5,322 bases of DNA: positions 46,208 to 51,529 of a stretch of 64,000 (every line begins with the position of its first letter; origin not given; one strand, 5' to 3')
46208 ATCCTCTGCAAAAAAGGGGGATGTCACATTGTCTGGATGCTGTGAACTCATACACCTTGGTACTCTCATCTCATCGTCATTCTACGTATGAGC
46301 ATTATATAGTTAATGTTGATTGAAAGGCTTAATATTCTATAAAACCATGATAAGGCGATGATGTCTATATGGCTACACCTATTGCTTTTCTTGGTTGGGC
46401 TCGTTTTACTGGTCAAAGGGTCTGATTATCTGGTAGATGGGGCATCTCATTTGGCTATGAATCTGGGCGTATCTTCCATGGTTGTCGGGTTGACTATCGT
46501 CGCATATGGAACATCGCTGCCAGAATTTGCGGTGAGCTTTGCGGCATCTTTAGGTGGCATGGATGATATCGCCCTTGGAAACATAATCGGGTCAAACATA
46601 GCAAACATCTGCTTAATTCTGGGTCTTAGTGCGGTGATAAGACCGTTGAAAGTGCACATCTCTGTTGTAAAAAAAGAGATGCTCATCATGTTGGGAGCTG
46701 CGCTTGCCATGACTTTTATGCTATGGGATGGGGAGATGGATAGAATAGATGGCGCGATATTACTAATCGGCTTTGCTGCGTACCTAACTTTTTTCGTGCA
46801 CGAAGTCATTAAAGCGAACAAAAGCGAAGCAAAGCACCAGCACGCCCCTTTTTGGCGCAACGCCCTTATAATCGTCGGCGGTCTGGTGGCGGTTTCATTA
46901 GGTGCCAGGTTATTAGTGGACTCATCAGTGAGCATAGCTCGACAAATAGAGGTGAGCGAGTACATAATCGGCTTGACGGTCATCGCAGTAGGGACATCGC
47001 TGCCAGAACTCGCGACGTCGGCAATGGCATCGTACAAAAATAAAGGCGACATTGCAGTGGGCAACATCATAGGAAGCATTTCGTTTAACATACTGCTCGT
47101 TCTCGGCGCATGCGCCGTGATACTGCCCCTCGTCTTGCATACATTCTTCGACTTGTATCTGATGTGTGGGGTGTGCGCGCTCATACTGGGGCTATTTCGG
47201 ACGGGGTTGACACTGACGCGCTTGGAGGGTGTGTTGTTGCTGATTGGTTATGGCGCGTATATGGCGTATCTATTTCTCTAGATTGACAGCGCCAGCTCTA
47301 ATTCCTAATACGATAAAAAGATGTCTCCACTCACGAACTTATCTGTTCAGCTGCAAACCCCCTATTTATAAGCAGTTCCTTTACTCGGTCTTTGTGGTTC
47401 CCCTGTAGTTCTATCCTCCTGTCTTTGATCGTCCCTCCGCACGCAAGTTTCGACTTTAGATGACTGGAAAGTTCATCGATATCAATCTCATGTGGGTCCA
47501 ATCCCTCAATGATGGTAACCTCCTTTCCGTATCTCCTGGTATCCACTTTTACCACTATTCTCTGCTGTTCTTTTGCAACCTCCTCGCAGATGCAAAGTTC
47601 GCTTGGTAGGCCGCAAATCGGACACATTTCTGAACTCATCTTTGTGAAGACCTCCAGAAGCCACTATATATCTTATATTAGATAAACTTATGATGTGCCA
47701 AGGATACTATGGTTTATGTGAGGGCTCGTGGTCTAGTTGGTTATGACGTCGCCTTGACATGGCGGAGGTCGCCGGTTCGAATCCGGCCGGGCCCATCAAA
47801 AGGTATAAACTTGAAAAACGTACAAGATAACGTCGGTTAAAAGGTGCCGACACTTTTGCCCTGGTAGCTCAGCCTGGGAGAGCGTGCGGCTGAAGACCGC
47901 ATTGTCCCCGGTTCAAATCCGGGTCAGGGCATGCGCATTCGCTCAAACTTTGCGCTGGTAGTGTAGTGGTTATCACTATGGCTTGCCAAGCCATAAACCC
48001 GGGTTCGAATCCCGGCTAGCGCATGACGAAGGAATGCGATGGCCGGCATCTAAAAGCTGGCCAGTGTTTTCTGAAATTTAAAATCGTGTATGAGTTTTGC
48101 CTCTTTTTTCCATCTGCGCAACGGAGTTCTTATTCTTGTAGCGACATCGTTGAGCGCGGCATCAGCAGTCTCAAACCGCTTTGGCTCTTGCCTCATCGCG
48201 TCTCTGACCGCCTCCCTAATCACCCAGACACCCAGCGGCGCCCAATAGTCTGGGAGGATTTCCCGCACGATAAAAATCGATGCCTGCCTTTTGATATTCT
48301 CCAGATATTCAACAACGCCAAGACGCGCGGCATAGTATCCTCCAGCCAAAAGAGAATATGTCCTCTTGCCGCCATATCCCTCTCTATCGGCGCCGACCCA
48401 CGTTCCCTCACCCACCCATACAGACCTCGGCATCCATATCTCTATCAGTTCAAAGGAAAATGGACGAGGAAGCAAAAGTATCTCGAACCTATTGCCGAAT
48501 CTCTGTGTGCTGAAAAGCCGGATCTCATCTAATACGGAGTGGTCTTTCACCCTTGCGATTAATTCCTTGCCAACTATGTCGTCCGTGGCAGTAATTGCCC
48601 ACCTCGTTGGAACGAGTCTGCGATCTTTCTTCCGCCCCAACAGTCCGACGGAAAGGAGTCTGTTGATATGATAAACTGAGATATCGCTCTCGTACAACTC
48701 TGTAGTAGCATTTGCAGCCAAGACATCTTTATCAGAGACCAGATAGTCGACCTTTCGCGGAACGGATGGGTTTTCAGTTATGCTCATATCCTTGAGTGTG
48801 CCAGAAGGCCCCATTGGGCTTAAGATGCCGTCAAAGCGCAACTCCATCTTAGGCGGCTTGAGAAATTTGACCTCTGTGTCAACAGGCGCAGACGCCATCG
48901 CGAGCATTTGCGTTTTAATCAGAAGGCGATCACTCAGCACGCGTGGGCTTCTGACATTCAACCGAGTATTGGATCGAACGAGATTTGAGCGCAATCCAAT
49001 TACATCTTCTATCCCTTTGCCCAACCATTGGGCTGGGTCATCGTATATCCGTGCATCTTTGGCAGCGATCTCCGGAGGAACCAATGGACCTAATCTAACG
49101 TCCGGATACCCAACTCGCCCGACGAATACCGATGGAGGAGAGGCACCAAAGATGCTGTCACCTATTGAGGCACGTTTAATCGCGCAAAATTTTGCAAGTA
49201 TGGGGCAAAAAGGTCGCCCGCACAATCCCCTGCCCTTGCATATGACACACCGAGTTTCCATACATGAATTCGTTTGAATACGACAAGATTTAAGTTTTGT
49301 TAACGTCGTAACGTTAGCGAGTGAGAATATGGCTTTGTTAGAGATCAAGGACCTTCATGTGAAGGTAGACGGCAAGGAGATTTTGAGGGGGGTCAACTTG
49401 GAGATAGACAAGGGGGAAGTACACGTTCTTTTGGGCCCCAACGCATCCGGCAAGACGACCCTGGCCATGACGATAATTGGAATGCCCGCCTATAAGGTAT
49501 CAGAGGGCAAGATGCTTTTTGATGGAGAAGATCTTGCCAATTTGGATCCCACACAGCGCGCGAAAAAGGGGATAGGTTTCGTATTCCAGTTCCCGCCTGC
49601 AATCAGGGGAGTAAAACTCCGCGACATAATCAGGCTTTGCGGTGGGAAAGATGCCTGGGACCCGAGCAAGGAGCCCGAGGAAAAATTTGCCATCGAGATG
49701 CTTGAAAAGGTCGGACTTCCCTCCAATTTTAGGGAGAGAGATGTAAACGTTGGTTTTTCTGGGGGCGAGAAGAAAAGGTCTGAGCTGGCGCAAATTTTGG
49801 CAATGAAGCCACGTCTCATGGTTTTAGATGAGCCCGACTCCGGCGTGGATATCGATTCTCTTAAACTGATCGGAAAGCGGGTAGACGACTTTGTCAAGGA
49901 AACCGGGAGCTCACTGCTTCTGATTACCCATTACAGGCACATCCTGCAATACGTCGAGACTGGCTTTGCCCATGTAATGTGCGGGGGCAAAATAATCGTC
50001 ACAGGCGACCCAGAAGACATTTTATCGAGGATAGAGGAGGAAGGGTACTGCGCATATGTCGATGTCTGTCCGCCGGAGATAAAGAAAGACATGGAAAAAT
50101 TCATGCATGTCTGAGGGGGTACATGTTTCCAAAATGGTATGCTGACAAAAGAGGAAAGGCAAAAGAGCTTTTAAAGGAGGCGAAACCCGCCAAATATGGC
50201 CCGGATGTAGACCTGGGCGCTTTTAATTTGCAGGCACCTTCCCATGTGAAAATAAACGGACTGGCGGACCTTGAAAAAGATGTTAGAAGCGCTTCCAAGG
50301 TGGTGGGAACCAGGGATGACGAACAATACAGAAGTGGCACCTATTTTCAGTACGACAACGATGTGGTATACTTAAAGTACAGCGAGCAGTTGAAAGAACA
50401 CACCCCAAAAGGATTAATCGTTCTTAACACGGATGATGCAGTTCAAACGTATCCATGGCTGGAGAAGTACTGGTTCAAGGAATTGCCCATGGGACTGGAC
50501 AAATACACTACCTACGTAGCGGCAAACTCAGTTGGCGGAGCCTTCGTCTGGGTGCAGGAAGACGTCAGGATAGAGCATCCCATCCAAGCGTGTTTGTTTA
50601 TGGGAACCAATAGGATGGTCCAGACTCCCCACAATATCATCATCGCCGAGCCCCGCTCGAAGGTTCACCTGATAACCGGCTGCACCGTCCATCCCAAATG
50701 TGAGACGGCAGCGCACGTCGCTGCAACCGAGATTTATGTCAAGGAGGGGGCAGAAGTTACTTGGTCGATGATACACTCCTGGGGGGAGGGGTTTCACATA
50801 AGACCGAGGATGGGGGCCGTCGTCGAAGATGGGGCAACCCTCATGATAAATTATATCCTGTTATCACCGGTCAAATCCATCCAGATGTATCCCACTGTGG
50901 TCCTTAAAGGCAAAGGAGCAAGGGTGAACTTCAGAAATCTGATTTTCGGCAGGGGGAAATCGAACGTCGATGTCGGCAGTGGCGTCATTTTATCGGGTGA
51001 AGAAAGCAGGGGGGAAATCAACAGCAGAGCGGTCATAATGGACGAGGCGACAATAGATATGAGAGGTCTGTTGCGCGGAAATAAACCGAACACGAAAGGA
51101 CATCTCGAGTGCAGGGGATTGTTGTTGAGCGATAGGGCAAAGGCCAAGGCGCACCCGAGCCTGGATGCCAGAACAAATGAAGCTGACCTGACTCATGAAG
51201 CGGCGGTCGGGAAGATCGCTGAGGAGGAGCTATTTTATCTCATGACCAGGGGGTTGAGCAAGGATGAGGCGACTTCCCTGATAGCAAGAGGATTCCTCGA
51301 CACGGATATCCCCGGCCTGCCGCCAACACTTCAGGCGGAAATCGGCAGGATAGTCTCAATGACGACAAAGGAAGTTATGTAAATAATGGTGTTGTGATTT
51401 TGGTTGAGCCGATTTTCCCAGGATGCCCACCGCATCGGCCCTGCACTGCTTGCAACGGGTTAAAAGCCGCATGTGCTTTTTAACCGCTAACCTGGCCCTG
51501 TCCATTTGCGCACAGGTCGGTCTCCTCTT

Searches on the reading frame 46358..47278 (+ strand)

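Call 22: search_protein_families(library=ncbifam, proteins=[window:46358-47278:+], max_evalue=1)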
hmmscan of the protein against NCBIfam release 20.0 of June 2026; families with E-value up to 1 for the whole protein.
window:46358-47278:+ (307 aa): 6 families
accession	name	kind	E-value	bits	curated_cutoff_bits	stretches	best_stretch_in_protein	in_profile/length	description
TIGR00367.1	TIGR00367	hypoth_equivalog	1.5e-70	237.8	179.65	1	4-301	1-312/312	calcium/sodium antiporter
NF008005.0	PRK10734.1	equivalog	4.1e-68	229.9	432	1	6-306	3-317/325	calcium/sodium antiporter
TIGR00846.1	caca2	superfamily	1e-20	73.9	317.45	2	156-304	218-370/372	calcium/proton exchanger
TIGR00927.1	2A1904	subfamily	1e-14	53.2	710.1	2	192-302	485-599/1209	K+-dependent Na+/Ca+ exchanger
TIGR00378.1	cax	equivalog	6.4e-13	48.6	211.15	2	153-298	192-341/349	calcium/proton exchanger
TIGR00845.1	caca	equivalog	1.1e-10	40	679.85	2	11-93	752-835/921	sodium/calcium exchanger 1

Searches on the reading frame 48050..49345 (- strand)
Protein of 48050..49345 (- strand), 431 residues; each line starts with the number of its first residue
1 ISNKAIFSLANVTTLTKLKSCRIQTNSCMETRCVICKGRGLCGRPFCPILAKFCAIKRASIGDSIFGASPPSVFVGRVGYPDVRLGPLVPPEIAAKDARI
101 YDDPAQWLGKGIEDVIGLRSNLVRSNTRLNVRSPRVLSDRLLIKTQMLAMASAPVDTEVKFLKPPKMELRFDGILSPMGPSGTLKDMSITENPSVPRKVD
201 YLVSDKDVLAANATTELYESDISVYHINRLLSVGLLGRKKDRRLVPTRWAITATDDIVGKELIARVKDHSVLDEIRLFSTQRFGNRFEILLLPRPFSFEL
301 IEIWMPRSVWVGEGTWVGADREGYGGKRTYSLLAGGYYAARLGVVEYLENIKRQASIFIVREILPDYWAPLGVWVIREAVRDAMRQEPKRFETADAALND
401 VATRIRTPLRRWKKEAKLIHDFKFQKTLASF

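Call 71: search_protein_families(library=pfam, proteins=[window:48050-49345:-], max_evalue=0.001)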
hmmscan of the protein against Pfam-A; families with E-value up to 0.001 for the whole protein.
window:48050-49345:- (431 aa): 2 families
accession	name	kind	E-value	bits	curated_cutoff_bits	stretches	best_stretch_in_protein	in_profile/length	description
PF04894.17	Nre_N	-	6.6e-104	347.9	25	1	41-310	1-269/270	Archaeal Nre, N-terminal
PF04895.17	Nre_C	-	1.9e-40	137.6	27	1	322-431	1-110/110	Archaeal Nre, C-terminal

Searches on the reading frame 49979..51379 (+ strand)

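Call 71: search_protein_families(library=pfam, proteins=[window:49979-51379:+], max_evalue=0.001)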
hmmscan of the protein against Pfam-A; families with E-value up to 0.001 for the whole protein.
window:49979-51379:+ (467 aa): 1 family
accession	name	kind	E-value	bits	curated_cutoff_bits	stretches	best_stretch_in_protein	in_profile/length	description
PF01458.23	SUFBD_core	-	3.5e-50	171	27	1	211-439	6-232/232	SUF system FeS cluster assembly, SufBD core domain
